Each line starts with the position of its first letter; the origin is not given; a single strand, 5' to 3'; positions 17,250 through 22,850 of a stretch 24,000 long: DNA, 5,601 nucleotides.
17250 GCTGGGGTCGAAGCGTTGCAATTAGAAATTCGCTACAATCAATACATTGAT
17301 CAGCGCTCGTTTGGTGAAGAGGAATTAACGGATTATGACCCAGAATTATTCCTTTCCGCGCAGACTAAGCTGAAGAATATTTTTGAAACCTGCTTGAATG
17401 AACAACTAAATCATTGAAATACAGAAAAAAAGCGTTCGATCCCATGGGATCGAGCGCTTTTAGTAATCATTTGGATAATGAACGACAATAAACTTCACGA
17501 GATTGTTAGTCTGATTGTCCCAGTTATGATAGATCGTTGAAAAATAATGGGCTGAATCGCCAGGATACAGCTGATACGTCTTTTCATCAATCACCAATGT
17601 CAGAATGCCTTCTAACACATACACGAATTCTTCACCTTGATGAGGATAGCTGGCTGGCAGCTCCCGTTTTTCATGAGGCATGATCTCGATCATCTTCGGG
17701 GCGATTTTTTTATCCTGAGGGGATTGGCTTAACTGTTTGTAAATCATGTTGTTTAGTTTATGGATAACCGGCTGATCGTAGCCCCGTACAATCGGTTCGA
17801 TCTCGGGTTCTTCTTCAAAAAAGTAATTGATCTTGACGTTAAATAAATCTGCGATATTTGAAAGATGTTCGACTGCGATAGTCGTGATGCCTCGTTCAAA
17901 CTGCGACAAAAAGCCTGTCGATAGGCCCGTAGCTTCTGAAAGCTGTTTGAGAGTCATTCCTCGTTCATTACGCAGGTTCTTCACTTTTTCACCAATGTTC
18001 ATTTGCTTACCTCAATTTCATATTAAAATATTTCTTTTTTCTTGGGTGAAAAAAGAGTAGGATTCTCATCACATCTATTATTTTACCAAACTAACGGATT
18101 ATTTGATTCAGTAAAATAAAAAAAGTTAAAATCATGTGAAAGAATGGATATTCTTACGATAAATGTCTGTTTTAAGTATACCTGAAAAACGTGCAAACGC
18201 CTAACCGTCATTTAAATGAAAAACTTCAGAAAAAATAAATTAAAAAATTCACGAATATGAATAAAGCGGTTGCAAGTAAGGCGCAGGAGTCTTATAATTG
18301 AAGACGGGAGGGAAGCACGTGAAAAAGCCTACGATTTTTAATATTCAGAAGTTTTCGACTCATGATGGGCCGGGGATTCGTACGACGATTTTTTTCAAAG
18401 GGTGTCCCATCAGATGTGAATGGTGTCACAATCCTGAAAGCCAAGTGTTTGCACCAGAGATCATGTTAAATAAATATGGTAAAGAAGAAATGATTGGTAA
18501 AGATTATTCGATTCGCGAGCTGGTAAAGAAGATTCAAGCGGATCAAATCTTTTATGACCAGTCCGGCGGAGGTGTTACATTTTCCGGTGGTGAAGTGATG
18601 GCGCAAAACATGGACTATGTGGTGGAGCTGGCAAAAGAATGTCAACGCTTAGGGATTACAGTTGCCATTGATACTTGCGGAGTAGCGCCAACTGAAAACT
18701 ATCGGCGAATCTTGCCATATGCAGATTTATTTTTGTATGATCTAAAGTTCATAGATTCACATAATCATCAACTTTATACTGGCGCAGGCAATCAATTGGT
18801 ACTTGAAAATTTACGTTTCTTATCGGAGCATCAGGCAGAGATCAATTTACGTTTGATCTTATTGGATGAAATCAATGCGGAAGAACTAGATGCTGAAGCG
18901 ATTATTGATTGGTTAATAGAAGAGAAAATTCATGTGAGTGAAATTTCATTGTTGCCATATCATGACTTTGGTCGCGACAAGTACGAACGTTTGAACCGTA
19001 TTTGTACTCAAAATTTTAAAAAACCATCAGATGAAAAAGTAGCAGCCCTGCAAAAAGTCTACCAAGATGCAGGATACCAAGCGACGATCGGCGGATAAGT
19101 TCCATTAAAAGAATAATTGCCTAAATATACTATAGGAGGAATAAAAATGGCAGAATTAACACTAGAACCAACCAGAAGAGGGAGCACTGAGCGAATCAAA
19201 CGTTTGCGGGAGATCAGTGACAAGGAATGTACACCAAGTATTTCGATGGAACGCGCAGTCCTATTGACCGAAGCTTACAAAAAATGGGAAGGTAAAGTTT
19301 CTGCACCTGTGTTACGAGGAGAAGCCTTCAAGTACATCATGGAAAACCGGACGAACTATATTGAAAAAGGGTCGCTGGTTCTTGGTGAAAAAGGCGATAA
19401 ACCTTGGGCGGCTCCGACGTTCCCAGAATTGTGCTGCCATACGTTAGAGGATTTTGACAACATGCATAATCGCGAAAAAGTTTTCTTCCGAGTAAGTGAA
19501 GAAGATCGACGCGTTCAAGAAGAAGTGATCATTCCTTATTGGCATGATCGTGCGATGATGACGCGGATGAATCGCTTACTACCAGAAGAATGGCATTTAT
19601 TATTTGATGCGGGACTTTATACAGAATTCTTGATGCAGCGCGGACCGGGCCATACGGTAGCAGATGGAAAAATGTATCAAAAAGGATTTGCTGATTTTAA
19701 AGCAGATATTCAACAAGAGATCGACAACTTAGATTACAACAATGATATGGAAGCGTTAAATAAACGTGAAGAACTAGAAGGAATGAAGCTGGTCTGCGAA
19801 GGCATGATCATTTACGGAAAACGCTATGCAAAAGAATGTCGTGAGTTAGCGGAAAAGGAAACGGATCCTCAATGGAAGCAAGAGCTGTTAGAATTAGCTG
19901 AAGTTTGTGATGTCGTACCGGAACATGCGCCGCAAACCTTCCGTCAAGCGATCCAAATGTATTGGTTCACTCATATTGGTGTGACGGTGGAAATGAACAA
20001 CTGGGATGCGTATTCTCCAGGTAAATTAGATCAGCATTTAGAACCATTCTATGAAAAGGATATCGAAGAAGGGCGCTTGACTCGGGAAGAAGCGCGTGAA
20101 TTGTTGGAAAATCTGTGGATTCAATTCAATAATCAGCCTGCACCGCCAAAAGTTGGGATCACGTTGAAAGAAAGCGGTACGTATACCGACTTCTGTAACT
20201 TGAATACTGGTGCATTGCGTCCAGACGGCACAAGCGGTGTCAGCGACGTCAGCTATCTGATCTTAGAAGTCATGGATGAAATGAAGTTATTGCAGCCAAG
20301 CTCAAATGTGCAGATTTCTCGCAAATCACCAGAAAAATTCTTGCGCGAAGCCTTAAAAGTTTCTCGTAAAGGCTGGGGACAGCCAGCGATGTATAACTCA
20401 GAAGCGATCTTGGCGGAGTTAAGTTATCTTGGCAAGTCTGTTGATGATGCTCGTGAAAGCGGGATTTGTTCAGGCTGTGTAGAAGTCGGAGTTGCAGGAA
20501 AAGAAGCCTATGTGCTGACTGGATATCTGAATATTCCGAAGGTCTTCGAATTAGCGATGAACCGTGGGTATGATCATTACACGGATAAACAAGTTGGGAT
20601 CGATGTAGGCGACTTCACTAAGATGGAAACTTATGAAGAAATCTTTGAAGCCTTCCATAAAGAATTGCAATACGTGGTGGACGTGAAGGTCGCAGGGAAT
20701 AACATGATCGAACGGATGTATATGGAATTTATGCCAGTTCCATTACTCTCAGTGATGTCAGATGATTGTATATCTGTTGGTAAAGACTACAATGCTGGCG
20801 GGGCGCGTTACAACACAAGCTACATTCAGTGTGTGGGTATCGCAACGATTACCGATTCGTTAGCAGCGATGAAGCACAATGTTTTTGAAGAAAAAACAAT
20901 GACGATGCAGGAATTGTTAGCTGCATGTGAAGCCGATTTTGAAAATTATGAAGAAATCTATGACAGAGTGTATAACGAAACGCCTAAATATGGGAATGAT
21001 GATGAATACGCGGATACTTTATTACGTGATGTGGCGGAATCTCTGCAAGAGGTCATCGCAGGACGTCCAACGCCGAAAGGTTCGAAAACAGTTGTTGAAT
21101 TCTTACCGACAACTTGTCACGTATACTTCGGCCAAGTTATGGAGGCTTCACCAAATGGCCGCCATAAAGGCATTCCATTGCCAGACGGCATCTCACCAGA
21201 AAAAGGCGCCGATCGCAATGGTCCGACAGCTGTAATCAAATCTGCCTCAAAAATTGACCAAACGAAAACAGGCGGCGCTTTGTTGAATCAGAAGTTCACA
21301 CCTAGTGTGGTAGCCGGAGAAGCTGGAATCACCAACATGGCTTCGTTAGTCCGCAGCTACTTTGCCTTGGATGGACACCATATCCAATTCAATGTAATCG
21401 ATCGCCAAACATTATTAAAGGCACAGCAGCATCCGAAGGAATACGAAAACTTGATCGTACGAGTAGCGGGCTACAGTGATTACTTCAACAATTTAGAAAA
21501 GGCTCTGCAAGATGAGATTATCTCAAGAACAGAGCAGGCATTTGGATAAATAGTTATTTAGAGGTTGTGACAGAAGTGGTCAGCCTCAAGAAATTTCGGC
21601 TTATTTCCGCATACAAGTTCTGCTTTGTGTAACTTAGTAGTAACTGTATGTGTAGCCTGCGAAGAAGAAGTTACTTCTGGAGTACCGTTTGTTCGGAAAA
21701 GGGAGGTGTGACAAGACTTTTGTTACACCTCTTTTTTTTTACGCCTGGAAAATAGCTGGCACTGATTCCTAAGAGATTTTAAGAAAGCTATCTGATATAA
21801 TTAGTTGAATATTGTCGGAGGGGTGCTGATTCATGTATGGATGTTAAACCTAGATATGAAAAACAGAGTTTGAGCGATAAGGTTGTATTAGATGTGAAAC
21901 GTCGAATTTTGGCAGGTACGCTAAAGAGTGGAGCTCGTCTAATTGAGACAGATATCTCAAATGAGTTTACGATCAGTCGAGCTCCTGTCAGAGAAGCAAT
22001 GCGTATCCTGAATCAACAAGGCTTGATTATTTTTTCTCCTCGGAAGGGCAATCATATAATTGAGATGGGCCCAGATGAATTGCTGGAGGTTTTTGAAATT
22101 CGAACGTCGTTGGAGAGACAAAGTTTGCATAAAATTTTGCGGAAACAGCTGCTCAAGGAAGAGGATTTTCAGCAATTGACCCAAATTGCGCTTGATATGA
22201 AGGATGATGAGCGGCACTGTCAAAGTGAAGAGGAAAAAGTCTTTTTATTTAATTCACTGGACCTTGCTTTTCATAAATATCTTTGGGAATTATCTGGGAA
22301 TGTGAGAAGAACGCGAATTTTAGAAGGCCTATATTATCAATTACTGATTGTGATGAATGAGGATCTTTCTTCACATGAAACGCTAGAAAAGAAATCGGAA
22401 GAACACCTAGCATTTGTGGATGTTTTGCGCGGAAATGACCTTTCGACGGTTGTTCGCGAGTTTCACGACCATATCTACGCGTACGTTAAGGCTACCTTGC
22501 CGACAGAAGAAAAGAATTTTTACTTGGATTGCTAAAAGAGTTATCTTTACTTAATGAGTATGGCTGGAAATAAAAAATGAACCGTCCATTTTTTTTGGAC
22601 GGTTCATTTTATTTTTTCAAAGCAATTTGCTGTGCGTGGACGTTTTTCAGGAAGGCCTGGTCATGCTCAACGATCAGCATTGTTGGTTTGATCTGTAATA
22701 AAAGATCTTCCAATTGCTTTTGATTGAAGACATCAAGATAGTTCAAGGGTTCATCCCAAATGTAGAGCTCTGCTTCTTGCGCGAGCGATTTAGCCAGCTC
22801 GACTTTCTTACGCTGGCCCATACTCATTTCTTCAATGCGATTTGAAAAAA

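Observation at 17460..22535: Orphan two-gene glycyl-radical module (eliminase-type GRE plus activase) bracketed by an XRE-cupin and a FadR-type regulator, with no pathway partners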

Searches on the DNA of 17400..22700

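Call 53: search_rna_families(source=window, start=17400, end=22700, threshold=evalue, max_evalue=1)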
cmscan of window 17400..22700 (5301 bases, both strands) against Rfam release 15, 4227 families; matches with E-value up to 1: 3.
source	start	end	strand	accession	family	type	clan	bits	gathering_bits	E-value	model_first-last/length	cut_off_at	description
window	22570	22640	-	RF02074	STnc240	Gene; sRNA;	-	29.7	55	0.19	1-77/77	no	Enterobacterial sRNA STnc240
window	22506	22612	+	RF02397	sau-5971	Gene; sRNA;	-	26.7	90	0.14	1-96/96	no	Staphylococcus sRNA sau-5971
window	22572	22631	-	RF02617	SSRC10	Gene; sRNA;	-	24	56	0.25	1-113/113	no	Streptococcus sRNA 10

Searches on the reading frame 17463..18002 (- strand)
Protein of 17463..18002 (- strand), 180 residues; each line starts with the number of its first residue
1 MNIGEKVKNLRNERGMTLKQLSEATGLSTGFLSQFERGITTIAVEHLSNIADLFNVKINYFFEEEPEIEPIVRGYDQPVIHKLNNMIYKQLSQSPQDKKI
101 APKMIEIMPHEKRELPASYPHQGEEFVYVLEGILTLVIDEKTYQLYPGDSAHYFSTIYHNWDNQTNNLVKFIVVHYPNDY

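Call 4: search_protein_families(library=ncbifam, proteins=[window:17463-18002:-])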
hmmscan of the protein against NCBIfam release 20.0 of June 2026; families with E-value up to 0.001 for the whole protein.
window:17463-18002:- (180 aa): 12 families
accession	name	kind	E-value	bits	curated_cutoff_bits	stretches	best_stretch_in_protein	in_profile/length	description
NF007408.0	PRK09943.1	equivalog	2.6e-15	56.5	211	1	3-179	8-184/185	HTH-type transcriptional regulator PuuR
NF006015.0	PRK08154.1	subfamily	4.8e-12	45.7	204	1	2-66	30-94/314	anaerobic benzoate catabolism transcriptional regulator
NF047948.1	male_kill_WMK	equivalog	8.9e-10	38.5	300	1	2-63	5-66/300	WO male-killing family protein Wmk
NF052239.1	antitox_spr1629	equivalog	9.8e-10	38.1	335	1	1-67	1-67/377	spr1629 family repressor/antitoxin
NF041951.1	phage_RstR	subfamily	2e-08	34.5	80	1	1-69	1-69/108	RstR family transcriptional repressor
TIGR03070.1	couple_hipB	subfamily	3.4e-07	30.1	71.65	1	2-57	2-57/58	type II toxin-antitoxin system Y4mF family antitoxin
NF041677.1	trans_regClgR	equivalog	6.8e-07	29.4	170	1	3-59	9-65/113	transcriptional regulator ClgR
NF038139.1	Reg_Aceta_RamB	equivalog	7.6e-07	28.1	700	1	3-65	3-65/465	acetate metabolism transcriptional regulator RamB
NF041575.1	antitoxPezA_Strep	equivalog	1.4e-05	25.1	290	1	3-71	2-70/158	type II toxin-antitoxin system antitoxin PezA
NF010465.0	PRK13890.1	equivalog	1.6e-05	25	96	1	7-64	10-67/121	conjugal transfer protein TrbA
NF046032.1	TransRegSlrRBacil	equivalog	2.8e-05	24.3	250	1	3-65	2-65/149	HTH-type transcriptional regulator SlrR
NF003162.0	PRK04140.1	equivalog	0.00034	19.7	263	1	4-58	128-182/317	transcriptional regulator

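Call 5: search_protein_families(library=pfam, proteins=[window:17463-18002:-])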
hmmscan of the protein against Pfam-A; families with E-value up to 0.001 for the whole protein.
window:17463-18002:- (180 aa): 5 families
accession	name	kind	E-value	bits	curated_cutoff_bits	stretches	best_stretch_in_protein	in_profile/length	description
PF07883.17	Cupin_2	-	1.2e-13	50.9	27.2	1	106-174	4-69/70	Cupin domain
PF01381.28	HTH_3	-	1.1e-12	48.2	23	1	7-61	1-55/55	Helix-turn-helix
PF13443.12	HTH_26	-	2.7e-08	34.4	22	1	7-59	2-55/63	Cro/C1-type HTH DNA-binding domain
PF12844.13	HTH_19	-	5.8e-08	33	30.2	1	4-62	1-59/64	Helix-turn-helix domain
PF13560.12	HTH_31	-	2.3e-06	28.2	27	1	4-56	3-56/64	Helix-turn-helix domain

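Call 48: find_related_loci(query=window:17463-18002:-, collection=genome_contigs, flank=5000)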
Query window:17463-18002:- (180 aa) in genome_contigs; peptide patterns used: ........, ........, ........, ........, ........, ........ (x = any residue, [..] = any of these).
120 stretches matched a pattern; 53 encode a relative of the query (tblastn E <= 1e-3); 53 distinct loci.
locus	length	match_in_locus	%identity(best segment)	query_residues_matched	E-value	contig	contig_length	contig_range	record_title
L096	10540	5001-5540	89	1-180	2e-109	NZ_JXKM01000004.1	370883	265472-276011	Enterococcus devriesei strain DSM 22802 Scaffold4, whole genome shotgun sequence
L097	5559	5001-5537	88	1-179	7e-109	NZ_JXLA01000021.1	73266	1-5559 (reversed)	Enterococcus raffinosus strain DSM 5633 Scaffold21, whole genome shotgun sequence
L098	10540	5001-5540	87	1-180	6e-107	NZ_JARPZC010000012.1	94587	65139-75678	Enterococcus dongliensis strain K4 NODE_12_length_94587_cov_301.888276, whole genome shotgun sequence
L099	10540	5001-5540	95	1-180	9e-107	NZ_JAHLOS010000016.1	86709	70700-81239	Enterococcus raffinosus strain N17 No17_ctg016, whole genome shotgun sequence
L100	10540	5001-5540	94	1-180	5e-105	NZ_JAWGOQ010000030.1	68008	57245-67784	MAG: Enterococcus sp. isolate N2_070_042G1_dasN2_070_042G1_abawaca.21 70_014_scaffold_108, whole genome shotgun sequence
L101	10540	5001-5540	93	1-180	3e-105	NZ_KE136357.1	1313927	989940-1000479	Enterococcus avium ATCC 14025 acpMO-supercont1.1, whole genome shotgun sequence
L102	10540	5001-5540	93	1-180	2e-104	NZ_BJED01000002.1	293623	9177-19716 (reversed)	Enterococcus hulanensis strain 190-7 scaffold2, whole genome shotgun sequence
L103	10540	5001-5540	84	1-180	2e-104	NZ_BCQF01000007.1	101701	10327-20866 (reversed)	Enterococcus pseudoavium NBRC 100491, whole genome shotgun sequence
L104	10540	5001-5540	93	1-180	3e-104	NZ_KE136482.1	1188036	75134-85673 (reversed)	Enterococcus malodoratus ATCC 43197 acOtv-supercont2.2, whole genome shotgun sequence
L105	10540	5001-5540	93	1-180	4e-104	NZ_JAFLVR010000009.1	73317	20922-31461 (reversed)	Candidatus Enterococcus murrayae strain MJM16 scaffold3.9, whole genome shotgun sequence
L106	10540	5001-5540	81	1-180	5e-100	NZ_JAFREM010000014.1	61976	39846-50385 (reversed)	Candidatus Enterococcus moelleringii strain 669A scaffold1.14, whole genome shotgun sequence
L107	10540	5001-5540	89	1-180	4e-99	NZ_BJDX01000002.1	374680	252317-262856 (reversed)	Enterococcus xiangfangensis strain 11097 contig2, whole genome shotgun sequence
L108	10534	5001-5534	69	1-179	5e-83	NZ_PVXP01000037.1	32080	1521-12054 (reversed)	Clostridium luticellarii strain DSM 29923 CLLU_contig000037, whole genome shotgun sequence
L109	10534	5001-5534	66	1-179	5e-80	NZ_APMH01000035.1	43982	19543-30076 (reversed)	Clostridium tyrobutyricum DSM 2637 = ATCC 25755 = JCM 11008 strain ATCC 25755 contig36, whole genome shotgun sequence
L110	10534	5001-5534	66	1-179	5e-80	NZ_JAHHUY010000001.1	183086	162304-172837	Clostridium tyrobutyricum strain FAM25158=Cl_52 NODE_1_length_183086_cov_222.697820, whole genome shotgun sequence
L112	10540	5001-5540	52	1-178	2e-55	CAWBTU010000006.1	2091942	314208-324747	MAG: uncultured Clostridiaceae bacterium isolate MFD01299.bin.1.237 genome assembly, contig: contig_9917, whole genome s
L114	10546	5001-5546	48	1-180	3e-53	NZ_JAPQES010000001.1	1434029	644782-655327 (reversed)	Clostridium ganghwense strain HY-42-06 spades_K_17_127_1, whole genome shotgun sequence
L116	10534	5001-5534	47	3-178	1e-47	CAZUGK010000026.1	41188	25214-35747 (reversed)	MAG TPA_asm: uncultured Clostridiaceae bacterium isolate binchicken_co104_9 genome assembly, contig: NODE_733_length_411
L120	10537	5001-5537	42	3-180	1e-42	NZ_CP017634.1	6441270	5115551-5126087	Candidatus Formimonas warabiya strain DCMF chromosome, complete genome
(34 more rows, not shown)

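Call 51: search_protein_families(library=pfam, proteins=[L114:5574-6677:+, L114:6756-8534:+, L116:5601-6674:+, L116:6696-8396:+, L120:5585-7627:+, L120:7631-9382:+, L112:5594-6718:+], max_evalue=0.00001)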
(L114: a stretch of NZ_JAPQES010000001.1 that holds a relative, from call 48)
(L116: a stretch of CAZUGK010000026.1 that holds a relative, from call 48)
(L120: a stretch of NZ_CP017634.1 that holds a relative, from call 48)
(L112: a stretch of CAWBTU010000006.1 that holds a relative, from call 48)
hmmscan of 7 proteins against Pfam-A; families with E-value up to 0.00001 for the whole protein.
L114:5574-6677:+ (368 aa): 1 family
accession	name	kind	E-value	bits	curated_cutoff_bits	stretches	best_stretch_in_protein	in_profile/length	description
PF04346.18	EutH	-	4.7e-136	454.1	25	1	1-351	1-351/351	Ethanolamine utilisation protein, EutH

L114:6756-8534:+ (593 aa): 4 families
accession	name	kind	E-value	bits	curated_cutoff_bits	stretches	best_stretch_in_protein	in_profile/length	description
PF16189.11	Creatinase_N_2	-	2.8e-52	177.4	29.7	1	149-308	1-161/161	Creatinase/Prolidase N-terminal domain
PF00557.29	Peptidase_M24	-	2.5e-46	158.5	23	1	311-524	2-207/208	Metallopeptidase family M24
PF01321.24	Creatinase_N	-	9.7e-24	84.8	22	1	7-134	2-115/128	Creatinase/Prolidase N-terminal domain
PF16188.10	Peptidase_M24_C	-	1.6e-23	82.9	28.9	1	533-593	1-63/63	C-terminal region of peptidase_M24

L116:5601-6674:+ (358 aa): 2 families
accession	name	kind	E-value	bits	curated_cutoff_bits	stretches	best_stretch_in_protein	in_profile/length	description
PF00557.29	Peptidase_M24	-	1.4e-77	260.6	23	1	138-340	1-207/208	Metallopeptidase family M24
PF01321.24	Creatinase_N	-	7e-28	98.2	22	1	3-131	1-128/128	Creatinase/Prolidase N-terminal domain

L116:6696-8396:+ (567 aa): 1 family
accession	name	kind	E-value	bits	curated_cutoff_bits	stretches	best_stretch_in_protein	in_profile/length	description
PF00496.27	SBP_bac_5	-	8.6e-89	298.6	32.4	1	101-488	1-366/368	Bacterial extracellular solute-binding proteins, family 5 Middle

L120:5585-7627:+ (681 aa): 3 families
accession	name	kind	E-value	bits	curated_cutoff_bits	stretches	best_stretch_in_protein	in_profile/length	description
PF01968.24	Hydantoinase_A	-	1.7e-103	346.3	22.9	1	200-485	1-290/291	Hydantoinase/oxoprolinase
PF05378.19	Hydant_A_N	-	3.1e-50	170.8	25.2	1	5-179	1-175/176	Hydantoinase/oxoprolinase N-terminal region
PF19278.4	Hydant_A_C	-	8.4e-17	61.6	21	1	498-668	10-185/193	Hydantoinase/oxoprolinase C-terminal domain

L120:7631-9382:+ (584 aa): 1 family
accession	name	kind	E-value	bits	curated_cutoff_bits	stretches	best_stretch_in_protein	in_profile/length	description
PF02538.19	Hydantoinase_B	-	3.3e-157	524.5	26.8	1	10-532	1-519/519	Hydantoinase B/oxoprolinase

L112:5594-6718:+ (375 aa): 1 family
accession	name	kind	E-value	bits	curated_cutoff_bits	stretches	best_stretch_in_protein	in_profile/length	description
PF04346.18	EutH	-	9.2e-128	426.8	25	1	1-351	1-351/351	Ethanolamine utilisation protein, EutH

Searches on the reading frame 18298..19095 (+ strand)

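Call 4: search_protein_families(library=ncbifam, proteins=[window:18298-19095:+])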
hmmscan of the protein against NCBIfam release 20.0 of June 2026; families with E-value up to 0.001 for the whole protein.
window:18298-19095:+ (266 aa): 18 families
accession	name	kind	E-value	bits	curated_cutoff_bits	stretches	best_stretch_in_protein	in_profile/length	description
NF043069.1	T4HPD_activ_SAM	equivalog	4.1e-96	321.9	425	2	63-266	97-299/299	trans-4-hydroxy-L-proline dehydratase activase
TIGR02494.1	PFLE_PFLC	subfamily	4.3e-79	265.8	174.35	2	64-258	98-292/293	glycyl-radical enzyme activating protein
NF048010.1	SfplDhtActHpsHDes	equivalog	7.2e-67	225.3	430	2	64-254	106-297/298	(2S)-3-sulfopropanediol dehydratase activating enzyme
TIGR04395.1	cutC_activ_rSAM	equivalog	1.3e-64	218.4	360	2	64-234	104-275/309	choline TMA-lyase-activating enzyme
NF033719.1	ind_deCO2_activ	equivalog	3.6e-61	207.1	425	2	65-261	106-299/302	indoleacetate decarboxylase activase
NF033717.2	HPDL_rSAM_activ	equivalog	8.4e-58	196.1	420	2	65-265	107-306/311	4-hydroxyphenylacetate decarboxylase activase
NF048008.1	SfplDhtActHpfHKleb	equivalog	2.9e-55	187.7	500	2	66-235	103-272/308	(2S)-3-sulfopropanediol dehydratase activating enzyme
NF007483.0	PRK10076.1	equivalog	1.3e-53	182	326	2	61-266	89-292/292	[formate-C-acetyltransferase]-activating enzyme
TIGR04003.1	rSAM_BssD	equivalog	9.6e-48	162.9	496.45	2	65-266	103-308/314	[benzylsuccinate synthase]-activating enzyme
TIGR02493.1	PFLA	equivalog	2.6e-47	161.2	231.75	1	15-257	4-234/235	pyruvate formate-lyase-activating protein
TIGR04041.1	activase_YjjW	hypoth_equivalog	7.7e-40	137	250.2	2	68-239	91-256/276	YjjW family glycine radical enzyme activase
NF008356.0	PRK11145.1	equivalog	1e-38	133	375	1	13-261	7-243/246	pyruvate formate lyase 1-activating protein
TIGR02495.1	NrdG2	equivalog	2.1e-19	69.6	131.15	1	14-210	3-184/193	anaerobic ribonucleoside-triphosphate reductase activating protein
TIGR02491.1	NrdG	equivalog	2.9e-12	46.8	126.1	1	13-117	2-92/154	anaerobic ribonucleoside-triphosphate reductase activating protein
TIGR02826.1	RNR_activ_nrdG3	equivalog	4.1e-06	26.7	151.7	1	30-119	19-91/148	anaerobic ribonucleoside-triphosphate reductase activating protein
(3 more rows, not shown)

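Call 5: search_protein_families(library=pfam, proteins=[window:18298-19095:+])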
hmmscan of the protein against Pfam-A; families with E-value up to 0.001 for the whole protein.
window:18298-19095:+ (266 aa): 2 families
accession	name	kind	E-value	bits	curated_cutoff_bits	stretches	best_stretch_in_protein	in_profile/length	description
PF13353.11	Fer4_12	-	1.5e-13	51.7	22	1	23-157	2-123/137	4Fe-4S single cluster domain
PF04055.27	Radical_SAM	-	2.6e-13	50.9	29.5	1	31-198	2-160/166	Radical SAM superfamily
